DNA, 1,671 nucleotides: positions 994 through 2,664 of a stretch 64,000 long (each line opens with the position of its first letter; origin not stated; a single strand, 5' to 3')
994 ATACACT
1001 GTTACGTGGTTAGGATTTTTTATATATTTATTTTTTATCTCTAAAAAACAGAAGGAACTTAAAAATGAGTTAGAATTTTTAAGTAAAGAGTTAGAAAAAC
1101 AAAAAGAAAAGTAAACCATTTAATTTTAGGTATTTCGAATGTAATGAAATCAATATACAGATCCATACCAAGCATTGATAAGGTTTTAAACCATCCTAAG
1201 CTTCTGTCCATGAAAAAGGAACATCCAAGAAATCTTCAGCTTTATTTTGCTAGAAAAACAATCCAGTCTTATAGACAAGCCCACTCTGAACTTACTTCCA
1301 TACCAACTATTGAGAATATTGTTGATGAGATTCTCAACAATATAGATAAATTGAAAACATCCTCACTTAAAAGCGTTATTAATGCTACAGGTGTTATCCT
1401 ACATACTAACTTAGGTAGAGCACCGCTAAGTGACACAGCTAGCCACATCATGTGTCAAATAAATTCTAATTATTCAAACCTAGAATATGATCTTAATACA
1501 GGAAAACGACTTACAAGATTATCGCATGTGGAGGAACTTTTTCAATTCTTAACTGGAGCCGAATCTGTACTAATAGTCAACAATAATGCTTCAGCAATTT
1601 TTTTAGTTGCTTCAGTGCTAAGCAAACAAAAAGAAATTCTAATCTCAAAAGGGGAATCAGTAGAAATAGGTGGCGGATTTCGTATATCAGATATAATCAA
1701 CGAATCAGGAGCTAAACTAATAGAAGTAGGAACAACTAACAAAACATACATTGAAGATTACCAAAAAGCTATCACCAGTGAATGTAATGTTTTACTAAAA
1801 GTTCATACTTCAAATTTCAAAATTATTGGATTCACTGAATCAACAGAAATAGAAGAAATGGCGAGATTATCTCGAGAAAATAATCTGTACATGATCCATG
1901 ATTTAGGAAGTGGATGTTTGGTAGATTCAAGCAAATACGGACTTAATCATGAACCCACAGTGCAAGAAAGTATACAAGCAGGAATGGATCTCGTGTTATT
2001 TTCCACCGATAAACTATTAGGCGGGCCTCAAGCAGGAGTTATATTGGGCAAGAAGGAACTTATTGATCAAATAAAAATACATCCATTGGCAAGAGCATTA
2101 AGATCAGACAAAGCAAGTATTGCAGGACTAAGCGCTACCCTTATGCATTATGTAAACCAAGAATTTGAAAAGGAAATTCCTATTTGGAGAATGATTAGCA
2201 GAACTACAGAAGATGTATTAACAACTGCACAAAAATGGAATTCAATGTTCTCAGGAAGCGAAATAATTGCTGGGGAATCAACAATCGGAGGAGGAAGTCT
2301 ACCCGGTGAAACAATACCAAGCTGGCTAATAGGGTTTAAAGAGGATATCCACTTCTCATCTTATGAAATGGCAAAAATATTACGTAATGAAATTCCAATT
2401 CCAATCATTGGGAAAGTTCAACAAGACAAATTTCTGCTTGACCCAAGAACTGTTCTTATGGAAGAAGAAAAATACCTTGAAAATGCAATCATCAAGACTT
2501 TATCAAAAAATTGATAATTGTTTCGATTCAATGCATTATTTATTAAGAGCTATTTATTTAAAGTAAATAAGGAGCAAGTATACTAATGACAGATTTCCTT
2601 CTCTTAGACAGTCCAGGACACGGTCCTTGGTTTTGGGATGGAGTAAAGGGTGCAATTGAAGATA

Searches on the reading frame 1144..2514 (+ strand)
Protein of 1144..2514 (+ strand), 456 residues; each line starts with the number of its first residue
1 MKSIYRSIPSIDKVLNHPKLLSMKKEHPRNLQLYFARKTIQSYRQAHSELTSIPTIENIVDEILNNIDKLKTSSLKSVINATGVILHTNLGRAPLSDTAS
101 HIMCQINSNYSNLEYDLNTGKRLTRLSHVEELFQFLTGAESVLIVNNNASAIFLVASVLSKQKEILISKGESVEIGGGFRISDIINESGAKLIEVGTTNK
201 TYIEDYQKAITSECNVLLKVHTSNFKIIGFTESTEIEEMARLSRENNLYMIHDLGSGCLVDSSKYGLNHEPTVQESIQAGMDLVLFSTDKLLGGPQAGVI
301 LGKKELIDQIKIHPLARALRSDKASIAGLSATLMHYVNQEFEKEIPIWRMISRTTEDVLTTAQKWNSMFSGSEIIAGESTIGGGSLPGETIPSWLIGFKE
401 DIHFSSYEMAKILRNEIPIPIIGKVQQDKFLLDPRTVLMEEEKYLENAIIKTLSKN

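Call 11: search_protein_families(library=ncbifam, proteins=[window:1144-2514:+], max_evalue=0.00001)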
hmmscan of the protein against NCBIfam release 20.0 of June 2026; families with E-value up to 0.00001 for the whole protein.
window:1144-2514:+ (456 aa): 6 families
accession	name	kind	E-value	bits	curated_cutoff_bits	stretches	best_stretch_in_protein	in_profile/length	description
TIGR00474.1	selA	equivalog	3.7e-159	530.4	267.9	1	5-448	1-452/455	L-seryl-tRNA(Sec) selenium transferase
TIGR01437.1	selA_rel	subfamily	2.5e-23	82.6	385.3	1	74-344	6-265/363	DgaE family pyridoxal phosphate-dependent ammonia lyase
NF047797.1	glminPNH3LysDgaE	equivalog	5.1e-15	55.3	600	1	75-352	9-275/367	D-glucosaminate-6-phosphate ammonia lyase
TIGR03576.1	pyridox_MJ0158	hypoth_equivalog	6.6e-13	48.5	304.45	1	187-345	112-259/346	TIGR03576 family pyridoxal phosphate-dependent enzyme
NF006095.0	PRK08247.1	equivalog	1.1e-06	27.7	585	1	116-310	46-222/369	methionine biosynthesis PLP-dependent protein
TIGR01979.1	sufS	subfamily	4.6e-06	25.8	475.1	1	131-311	70-242/403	SufS family cysteine desulfurase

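Call 56: find_encoding_contigs(protein=window:1144-2514:+, flank=10000, max_places=4)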
Protein window:1144-2514:+ (456 aa): 10 contigs read that carry it; 3 places shown.
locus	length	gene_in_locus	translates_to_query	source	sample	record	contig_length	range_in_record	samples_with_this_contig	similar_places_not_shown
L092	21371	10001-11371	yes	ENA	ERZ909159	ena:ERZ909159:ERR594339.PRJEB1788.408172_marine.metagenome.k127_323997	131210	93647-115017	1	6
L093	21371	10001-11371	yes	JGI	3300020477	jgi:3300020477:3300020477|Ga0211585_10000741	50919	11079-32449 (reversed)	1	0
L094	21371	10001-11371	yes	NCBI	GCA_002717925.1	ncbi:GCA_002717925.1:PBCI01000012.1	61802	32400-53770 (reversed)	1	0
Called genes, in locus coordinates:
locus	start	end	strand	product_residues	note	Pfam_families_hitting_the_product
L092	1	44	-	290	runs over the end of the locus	PF16881:LIAS_N, PF04055:Radical_SAM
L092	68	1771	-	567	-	PF00587:tRNA-synt_2b, PF04073:tRNA_edit, PF03129:HGTP_anticodon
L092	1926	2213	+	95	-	PF18291:HU-HIG (weak), PF00216:Bac_DNA_binding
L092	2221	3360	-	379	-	PF04551:GcpE, PF26540:GcpE_C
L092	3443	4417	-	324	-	PF00348:polyprenyl_synt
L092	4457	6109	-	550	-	PF00133:tRNA-synt_1, PF01406:tRNA-synt_1e (faint), PF09334:tRNA-synt_1g, PF19303:Anticodon_3, PF08264:Anticodon_1 (weak)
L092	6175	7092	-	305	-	PF17284:Spermine_synt_N, PF01564:Spermine_synth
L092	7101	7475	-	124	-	PF02675:AdoMet_dc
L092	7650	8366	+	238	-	PF02463:SMC_N (faint), PF00005:ABC_tran, PF13166:AAA_13 (faint), PF13401:AAA_22 (weak), PF13304:AAA_21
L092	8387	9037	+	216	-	PF03379:CcmB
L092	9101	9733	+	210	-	PF01578:Cytochrom_C_asm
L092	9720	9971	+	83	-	-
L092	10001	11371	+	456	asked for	PF03841:SelA, PF00266:Aminotran_5 (weak)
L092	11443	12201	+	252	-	PF12697:Abhydrolase_6 (weak)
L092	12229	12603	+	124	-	-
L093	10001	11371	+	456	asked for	PF03841:SelA, PF00266:Aminotran_5 (weak)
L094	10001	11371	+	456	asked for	PF03841:SelA, PF00266:Aminotran_5 (weak)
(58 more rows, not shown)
